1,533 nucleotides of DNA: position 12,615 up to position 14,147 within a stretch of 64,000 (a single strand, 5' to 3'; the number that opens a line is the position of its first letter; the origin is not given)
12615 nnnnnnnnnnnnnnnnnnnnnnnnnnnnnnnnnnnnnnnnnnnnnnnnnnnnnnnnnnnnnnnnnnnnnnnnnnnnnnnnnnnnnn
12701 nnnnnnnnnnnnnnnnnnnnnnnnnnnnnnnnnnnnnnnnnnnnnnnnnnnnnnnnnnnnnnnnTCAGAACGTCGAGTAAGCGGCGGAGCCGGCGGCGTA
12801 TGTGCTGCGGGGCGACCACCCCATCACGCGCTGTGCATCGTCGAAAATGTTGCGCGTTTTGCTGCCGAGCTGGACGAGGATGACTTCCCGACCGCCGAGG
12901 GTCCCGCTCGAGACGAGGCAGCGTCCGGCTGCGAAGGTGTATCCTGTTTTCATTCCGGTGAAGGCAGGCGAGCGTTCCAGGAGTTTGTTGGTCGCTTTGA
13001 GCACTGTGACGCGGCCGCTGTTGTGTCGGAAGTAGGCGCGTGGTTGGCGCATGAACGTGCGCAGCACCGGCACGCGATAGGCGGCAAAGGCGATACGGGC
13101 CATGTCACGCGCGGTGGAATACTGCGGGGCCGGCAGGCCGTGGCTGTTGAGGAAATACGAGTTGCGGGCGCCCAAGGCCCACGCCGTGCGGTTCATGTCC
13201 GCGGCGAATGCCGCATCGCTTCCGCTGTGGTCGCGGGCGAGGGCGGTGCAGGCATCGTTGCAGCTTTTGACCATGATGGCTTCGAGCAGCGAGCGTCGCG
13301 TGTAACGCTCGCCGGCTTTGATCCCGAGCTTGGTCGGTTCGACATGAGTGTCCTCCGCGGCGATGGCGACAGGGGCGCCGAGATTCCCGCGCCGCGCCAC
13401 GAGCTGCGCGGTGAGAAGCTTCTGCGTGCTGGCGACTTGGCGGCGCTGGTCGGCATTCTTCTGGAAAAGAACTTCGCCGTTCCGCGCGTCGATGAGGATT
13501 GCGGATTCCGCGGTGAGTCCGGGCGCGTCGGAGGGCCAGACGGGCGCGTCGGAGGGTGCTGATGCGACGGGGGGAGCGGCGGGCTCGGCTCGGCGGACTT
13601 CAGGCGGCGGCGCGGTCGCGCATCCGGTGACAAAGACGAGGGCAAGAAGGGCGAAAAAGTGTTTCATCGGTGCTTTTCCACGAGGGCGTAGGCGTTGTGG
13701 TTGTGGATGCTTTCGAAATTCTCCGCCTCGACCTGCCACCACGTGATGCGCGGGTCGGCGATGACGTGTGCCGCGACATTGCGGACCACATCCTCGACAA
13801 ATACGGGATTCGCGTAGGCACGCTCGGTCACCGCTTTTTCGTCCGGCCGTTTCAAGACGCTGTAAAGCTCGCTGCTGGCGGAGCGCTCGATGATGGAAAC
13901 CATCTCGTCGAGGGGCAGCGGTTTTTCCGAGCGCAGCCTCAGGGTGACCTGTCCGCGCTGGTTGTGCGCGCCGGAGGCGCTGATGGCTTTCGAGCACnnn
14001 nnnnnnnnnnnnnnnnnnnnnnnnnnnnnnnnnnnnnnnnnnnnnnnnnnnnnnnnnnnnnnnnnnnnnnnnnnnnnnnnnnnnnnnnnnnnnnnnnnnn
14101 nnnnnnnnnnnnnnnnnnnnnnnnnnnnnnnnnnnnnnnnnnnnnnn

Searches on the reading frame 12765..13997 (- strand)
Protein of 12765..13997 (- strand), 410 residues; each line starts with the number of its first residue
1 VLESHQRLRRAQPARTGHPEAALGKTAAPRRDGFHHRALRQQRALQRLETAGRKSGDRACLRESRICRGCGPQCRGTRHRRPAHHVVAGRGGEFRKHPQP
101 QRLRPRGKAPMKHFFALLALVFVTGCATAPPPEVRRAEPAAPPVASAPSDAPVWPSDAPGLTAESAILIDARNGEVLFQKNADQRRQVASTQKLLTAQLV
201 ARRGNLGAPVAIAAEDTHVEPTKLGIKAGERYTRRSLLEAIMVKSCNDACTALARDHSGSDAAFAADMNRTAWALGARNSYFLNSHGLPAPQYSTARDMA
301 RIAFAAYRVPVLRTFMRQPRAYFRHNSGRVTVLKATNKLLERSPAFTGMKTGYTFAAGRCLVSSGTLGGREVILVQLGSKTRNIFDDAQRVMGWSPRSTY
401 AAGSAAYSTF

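Call 68: search_protein_families(library=pfam, proteins=[window:12765-13997:-])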
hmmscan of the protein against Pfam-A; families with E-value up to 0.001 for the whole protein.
window:12765-13997:- (410 aa): 1 family
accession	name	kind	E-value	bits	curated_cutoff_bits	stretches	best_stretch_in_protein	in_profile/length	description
PF00768.25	Peptidase_S11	-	1.1e-48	166.2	27.6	1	158-380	7-238/239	D-alanyl-D-alanine carboxypeptidase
